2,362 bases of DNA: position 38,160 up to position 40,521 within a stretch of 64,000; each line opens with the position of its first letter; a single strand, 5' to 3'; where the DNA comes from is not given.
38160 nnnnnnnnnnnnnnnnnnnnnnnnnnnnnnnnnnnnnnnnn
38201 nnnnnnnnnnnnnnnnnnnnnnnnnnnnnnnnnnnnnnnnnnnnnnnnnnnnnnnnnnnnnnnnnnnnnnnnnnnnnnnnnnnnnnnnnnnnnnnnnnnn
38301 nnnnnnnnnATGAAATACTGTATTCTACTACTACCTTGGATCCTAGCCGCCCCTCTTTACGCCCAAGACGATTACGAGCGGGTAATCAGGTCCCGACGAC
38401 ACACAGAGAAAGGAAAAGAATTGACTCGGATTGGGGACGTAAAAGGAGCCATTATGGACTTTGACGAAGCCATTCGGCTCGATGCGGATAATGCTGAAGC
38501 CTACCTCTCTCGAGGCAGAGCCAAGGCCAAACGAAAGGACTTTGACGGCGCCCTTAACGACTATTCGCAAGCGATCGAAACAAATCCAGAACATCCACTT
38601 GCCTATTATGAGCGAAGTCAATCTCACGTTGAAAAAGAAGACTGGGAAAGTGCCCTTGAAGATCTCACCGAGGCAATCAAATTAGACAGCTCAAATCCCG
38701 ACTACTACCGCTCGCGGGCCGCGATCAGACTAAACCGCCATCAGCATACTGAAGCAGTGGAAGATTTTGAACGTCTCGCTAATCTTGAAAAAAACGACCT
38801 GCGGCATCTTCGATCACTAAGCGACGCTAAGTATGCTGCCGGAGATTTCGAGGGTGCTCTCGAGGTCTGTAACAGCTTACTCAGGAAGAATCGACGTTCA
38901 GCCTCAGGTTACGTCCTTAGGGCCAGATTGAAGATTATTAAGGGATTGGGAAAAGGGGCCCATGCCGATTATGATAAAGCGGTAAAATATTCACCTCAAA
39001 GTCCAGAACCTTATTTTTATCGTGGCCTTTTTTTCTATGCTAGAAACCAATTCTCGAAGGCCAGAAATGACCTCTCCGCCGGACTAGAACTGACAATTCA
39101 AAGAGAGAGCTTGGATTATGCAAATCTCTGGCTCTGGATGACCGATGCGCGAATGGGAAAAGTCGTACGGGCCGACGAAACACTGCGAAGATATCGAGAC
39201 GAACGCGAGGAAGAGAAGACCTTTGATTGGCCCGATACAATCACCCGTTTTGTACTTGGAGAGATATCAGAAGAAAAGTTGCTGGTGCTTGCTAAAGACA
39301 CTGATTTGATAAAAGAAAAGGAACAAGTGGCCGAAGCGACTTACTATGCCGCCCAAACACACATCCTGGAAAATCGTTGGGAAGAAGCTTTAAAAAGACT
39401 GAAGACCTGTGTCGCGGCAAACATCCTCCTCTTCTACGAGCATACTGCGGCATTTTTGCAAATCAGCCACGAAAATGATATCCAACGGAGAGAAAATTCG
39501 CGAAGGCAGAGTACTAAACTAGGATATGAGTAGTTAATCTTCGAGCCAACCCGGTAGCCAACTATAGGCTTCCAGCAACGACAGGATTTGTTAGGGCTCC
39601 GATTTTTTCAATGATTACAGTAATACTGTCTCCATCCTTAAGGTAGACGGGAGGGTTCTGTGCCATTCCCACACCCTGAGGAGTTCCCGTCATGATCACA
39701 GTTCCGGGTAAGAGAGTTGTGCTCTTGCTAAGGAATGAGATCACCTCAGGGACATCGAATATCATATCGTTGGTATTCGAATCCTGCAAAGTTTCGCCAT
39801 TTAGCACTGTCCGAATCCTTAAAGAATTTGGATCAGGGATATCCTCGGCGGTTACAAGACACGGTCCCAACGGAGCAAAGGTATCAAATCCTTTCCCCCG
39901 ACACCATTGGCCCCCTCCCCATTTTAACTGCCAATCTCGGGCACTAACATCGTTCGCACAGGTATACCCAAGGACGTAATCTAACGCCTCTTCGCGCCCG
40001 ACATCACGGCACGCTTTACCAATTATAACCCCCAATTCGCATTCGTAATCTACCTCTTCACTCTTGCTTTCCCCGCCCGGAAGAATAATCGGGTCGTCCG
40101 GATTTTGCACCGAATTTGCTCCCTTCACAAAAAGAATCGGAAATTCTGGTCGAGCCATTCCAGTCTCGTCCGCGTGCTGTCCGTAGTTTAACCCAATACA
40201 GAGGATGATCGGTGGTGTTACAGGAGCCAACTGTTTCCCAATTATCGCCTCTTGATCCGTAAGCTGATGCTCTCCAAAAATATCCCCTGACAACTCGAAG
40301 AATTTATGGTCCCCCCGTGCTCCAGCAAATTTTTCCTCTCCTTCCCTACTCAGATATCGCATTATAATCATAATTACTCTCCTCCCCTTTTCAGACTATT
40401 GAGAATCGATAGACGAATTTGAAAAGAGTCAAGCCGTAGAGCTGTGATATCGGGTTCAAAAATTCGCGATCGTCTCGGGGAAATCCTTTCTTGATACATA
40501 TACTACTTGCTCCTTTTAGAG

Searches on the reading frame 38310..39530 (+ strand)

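Call 13: search_protein_families(library=pfam, proteins=[window:38310-39530:+], max_evalue=0.001)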
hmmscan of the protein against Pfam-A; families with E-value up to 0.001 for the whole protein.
window:38310-39530:+ (407 aa): 17 families
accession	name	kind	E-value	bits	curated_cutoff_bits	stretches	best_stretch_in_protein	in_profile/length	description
PF13414.12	TPR_11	-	2.8e-29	101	26.8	3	35-72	1-38/42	TPR repeat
PF07719.23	TPR_2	-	5.6e-25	85.8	27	2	62-95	1-34/34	Tetratricopeptide repeat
PF13432.12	TPR_16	-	1.8e-19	70.2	32.7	3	69-130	4-65/65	Tetratricopeptide repeat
PF00515.34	TPR_1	-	9.7e-19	66.8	27.8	1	62-95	1-34/34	Tetratricopeptide repeat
PF14559.12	TPR_19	-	1.3e-16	61.1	25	1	75-139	4-68/68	Tetratricopeptide repeat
PF13431.12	TPR_17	-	4.6e-16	58.1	24.4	0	221-252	2-33/34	Tetratricopeptide repeat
PF13371.12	TPR_9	-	8.4e-15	55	35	2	73-139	6-72/73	Tetratricopeptide repeat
PF13428.12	TPR_14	-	1.1e-12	47.7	23.5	0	63-102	2-41/44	Tetratricopeptide repeat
PF25062.1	ARM_TT21_N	-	1.9e-10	41.3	40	1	43-115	151-221/222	Tetratricopeptide repeat protein 21 N-terminal ARM repeat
PF13181.12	TPR_8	-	3.7e-10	39.6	25.7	0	62-95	1-34/34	Tetratricopeptide repeat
PF14561.12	TPR_20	-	7.1e-08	33.1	25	0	145-216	3-74/90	Tetratricopeptide repeat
PF12895.13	ANAPC3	-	2.5e-07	31.3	27.2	0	80-145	7-73/82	Anaphase-promoting complex, cyclosome, subunit 3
PF13424.12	TPR_12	-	9.2e-06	26.2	30.1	0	62-126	3-75/77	Tetratricopeptide repeat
PF13174.12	TPR_6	-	1.3e-05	25.9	26.3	0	63-94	1-32/33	Tetratricopeptide repeat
PF23914.1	TPR_CcmH_CycH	-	3.2e-05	24.3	42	0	58-163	46-155/158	Cytochrome c-type biogenesis protein H TPR domain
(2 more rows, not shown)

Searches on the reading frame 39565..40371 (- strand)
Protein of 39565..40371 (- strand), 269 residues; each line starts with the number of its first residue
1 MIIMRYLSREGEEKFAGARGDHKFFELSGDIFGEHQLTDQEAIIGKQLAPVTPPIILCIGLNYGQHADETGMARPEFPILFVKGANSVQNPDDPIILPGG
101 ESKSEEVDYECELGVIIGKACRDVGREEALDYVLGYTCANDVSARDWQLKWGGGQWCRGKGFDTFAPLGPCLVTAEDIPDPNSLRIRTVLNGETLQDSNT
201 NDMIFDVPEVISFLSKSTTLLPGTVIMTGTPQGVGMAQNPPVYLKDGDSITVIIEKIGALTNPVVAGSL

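Call 13: search_protein_families(library=pfam, proteins=[window:39565-40371:-], max_evalue=0.001)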
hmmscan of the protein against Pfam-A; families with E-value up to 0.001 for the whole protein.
window:39565-40371:- (269 aa): 1 family
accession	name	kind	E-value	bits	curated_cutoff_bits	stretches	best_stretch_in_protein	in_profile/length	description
PF01557.24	FAA_hydrolase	-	1.7e-76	257.1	23.9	1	56-265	2-214/214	Fumarylacetoacetate (FAA) hydrolase C-terminal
